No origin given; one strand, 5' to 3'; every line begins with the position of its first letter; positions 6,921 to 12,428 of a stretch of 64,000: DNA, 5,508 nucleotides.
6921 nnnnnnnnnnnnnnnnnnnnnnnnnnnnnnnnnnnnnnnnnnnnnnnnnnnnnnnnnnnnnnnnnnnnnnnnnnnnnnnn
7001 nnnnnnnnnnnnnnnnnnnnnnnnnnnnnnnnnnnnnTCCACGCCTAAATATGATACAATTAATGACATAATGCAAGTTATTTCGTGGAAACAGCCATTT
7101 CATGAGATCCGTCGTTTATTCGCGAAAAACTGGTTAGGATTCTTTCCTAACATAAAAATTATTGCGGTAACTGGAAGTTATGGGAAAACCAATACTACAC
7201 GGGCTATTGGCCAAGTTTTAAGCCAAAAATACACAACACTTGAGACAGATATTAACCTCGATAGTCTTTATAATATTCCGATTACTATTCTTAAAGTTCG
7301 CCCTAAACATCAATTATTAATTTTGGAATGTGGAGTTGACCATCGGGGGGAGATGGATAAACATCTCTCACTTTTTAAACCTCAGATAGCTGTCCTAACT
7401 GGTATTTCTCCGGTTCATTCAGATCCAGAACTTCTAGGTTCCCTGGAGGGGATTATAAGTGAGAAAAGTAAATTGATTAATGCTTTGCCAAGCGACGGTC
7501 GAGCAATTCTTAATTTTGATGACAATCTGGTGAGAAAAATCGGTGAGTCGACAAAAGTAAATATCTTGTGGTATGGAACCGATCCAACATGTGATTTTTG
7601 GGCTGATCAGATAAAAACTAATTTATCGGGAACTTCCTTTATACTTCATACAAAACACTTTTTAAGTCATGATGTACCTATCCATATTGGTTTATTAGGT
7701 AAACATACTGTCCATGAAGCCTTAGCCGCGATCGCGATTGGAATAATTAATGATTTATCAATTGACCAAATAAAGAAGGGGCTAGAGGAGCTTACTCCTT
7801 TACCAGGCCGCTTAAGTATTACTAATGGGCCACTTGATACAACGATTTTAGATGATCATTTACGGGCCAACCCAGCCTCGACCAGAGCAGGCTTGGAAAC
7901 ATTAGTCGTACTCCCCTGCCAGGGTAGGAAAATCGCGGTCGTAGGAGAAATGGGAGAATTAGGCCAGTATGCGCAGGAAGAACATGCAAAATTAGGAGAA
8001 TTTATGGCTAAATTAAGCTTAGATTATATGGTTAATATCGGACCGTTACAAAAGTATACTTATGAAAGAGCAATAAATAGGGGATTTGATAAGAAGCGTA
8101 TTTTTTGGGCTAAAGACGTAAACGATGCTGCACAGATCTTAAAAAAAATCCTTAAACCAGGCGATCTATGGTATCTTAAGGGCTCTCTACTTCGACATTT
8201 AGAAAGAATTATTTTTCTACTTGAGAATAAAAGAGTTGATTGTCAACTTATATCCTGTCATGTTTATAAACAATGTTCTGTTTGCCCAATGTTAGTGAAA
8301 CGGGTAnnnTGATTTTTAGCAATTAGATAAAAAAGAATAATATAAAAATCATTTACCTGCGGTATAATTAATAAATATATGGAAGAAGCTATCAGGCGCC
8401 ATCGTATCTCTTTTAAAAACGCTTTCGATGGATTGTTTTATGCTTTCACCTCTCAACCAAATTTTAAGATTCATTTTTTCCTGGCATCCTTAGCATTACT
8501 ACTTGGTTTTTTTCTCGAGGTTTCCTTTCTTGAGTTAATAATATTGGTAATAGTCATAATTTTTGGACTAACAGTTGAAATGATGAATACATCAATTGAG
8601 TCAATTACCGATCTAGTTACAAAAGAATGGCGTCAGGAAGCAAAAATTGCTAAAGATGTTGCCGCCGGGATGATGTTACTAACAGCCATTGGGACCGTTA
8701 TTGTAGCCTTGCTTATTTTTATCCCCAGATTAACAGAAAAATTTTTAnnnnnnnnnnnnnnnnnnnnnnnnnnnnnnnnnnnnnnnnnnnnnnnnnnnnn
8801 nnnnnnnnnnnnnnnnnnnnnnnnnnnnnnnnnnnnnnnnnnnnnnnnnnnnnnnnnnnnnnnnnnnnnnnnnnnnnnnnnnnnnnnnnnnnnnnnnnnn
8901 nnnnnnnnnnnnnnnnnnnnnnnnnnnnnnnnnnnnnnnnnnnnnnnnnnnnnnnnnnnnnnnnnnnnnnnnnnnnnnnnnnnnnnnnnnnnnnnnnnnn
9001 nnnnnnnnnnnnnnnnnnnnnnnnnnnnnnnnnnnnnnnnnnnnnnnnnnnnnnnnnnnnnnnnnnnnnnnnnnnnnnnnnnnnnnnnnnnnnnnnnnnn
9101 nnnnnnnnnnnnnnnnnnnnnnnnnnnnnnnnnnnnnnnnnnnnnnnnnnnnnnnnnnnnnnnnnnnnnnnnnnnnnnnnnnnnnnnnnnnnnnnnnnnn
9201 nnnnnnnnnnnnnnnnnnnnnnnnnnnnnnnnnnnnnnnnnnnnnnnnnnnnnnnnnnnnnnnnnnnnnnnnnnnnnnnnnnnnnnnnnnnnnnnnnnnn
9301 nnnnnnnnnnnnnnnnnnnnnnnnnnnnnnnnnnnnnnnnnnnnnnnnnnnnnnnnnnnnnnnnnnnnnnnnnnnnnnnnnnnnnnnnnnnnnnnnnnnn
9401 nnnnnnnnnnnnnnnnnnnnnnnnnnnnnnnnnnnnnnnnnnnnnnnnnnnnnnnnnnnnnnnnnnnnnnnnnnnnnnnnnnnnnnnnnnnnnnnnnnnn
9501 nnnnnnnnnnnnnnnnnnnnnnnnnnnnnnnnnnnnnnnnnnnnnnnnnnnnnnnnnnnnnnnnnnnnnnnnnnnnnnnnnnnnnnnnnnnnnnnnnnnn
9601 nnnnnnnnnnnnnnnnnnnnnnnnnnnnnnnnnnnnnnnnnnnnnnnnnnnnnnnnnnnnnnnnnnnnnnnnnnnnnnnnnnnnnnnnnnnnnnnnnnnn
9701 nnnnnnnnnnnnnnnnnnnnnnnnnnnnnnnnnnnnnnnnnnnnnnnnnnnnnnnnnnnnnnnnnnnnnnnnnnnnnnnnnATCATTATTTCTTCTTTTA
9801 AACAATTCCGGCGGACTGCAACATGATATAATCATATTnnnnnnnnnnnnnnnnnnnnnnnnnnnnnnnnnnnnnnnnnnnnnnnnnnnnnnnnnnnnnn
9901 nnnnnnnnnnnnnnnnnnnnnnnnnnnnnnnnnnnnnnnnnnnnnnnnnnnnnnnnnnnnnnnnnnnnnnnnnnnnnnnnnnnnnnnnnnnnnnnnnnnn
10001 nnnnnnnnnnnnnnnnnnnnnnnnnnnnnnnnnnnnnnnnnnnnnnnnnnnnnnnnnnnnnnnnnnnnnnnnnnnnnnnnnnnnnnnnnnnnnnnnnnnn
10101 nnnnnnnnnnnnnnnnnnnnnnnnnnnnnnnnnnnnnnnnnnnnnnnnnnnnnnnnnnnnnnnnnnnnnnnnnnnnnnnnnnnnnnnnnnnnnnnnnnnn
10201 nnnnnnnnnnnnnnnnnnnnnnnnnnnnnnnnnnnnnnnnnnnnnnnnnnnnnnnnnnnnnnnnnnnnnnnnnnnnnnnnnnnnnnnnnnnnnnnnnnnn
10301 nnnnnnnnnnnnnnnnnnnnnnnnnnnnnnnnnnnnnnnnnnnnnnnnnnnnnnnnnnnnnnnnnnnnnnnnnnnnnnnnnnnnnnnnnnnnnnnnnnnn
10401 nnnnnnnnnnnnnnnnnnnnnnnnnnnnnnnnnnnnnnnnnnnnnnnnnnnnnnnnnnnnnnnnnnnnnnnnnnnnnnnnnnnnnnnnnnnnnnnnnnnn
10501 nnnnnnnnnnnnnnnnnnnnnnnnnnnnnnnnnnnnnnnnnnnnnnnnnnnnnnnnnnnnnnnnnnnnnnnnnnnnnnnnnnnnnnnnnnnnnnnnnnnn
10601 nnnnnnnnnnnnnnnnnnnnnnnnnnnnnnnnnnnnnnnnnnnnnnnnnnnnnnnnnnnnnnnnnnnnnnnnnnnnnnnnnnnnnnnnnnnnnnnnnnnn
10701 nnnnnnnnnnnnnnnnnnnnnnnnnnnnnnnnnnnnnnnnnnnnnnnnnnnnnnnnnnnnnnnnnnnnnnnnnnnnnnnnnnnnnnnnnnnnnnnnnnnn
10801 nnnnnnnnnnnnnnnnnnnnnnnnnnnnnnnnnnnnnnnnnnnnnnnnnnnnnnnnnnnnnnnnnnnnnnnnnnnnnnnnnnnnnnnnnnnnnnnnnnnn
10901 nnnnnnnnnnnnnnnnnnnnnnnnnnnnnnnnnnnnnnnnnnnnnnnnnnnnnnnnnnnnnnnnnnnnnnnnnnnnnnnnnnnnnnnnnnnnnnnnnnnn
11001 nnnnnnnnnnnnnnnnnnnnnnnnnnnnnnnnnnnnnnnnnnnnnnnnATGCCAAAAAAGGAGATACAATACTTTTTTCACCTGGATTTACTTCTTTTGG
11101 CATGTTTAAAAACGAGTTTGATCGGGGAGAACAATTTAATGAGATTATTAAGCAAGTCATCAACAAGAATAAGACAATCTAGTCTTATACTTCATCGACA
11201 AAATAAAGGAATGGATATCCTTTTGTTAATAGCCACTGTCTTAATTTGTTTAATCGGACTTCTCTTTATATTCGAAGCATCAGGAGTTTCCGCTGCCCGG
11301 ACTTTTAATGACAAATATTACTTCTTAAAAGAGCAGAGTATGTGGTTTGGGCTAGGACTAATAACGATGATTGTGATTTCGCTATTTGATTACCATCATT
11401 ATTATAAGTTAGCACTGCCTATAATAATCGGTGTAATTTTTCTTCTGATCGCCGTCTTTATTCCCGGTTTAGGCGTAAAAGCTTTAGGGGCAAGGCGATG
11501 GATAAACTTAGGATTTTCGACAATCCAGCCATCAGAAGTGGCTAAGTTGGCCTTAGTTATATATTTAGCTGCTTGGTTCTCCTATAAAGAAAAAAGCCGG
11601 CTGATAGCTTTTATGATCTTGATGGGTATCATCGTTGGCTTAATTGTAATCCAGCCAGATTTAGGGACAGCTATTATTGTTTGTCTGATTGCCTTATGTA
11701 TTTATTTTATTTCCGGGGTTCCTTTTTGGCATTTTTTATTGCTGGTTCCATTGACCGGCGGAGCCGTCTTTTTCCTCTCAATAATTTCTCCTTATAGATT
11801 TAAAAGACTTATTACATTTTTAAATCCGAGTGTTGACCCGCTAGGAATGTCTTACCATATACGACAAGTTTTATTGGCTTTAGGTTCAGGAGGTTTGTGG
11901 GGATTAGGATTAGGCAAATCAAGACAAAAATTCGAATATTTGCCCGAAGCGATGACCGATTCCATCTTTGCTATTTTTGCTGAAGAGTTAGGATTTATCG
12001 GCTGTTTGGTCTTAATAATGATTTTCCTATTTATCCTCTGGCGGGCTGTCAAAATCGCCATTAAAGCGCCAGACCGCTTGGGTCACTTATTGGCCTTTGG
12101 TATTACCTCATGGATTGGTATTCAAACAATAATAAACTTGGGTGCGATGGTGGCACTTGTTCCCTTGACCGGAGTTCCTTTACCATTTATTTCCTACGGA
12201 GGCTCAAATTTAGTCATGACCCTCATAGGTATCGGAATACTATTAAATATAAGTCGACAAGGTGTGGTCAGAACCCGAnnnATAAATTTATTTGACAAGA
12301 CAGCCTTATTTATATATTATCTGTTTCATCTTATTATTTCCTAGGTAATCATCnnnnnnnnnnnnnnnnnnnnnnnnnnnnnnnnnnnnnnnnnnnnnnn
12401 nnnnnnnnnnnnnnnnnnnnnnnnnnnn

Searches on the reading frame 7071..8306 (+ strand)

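Call 72: search_protein_families(library=pfam, proteins=[window:7071-8306:+], max_evalue=0.001)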
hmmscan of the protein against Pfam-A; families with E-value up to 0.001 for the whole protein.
window:7071-8306:+ (412 aa): 2 families
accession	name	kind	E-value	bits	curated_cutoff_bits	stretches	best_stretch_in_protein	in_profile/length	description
PF08245.18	Mur_ligase_M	-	3.4e-33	115.7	24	1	33-223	1-199/200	Mur ligase middle domain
PF02875.26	Mur_ligase_C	-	2.7e-12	48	28.4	1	246-372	1-126/127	Mur ligase, glutamate ligase domain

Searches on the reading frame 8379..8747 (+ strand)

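Call 3: search_protein_families(library=pfam, proteins=[window:8379-8747:+], max_evalue=1)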
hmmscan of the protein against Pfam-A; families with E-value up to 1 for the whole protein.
window:8379-8747:+ (123 aa): 5 families
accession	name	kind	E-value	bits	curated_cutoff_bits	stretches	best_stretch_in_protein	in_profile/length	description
PF01219.24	DAGK_prokar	-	4.2e-31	107.3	22.3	1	14-114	2-102/102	Prokaryotic diacylglycerol kinase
PF07694.17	5TM-5TMR_LYT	-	0.048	13.7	24.6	1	52-113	108-166/169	5TMR of 5TMR-LYT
PF14709.13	DND1_DSRM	-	0.12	13.2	25.7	1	64-101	39-77/80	double strand RNA binding domain from DEAD END PROTEIN 1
PF14081.11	DUF4262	-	0.24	12.1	28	1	59-97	37-77/127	Domain of unknown function (DUF4262)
PF00122.25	E1-E2_ATPase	-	0.92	9.4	28.1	1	66-120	87-141/181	E1-E2 ATPase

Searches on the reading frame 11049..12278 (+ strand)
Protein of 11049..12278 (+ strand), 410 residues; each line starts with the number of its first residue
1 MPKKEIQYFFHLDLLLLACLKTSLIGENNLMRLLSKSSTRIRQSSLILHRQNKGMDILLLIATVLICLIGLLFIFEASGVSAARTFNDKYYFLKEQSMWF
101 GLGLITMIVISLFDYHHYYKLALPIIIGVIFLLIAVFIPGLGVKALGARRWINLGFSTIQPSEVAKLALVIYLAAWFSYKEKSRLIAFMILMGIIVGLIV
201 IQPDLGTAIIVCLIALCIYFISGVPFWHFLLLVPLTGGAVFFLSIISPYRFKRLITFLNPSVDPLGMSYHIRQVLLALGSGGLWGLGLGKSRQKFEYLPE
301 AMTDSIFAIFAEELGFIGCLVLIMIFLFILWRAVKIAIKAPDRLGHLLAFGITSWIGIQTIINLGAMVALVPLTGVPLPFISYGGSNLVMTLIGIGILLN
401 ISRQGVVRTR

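Call 3: search_protein_families(library=pfam, proteins=[window:11049-12278:+], max_evalue=1)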
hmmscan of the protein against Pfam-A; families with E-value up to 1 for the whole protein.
window:11049-12278:+ (410 aa): 1 family
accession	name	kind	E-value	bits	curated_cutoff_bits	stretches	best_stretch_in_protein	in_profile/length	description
PF01098.24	FTSW_RODA_SPOVE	-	1.9e-104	349.9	26.4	1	59-404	4-353/356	Cell cycle protein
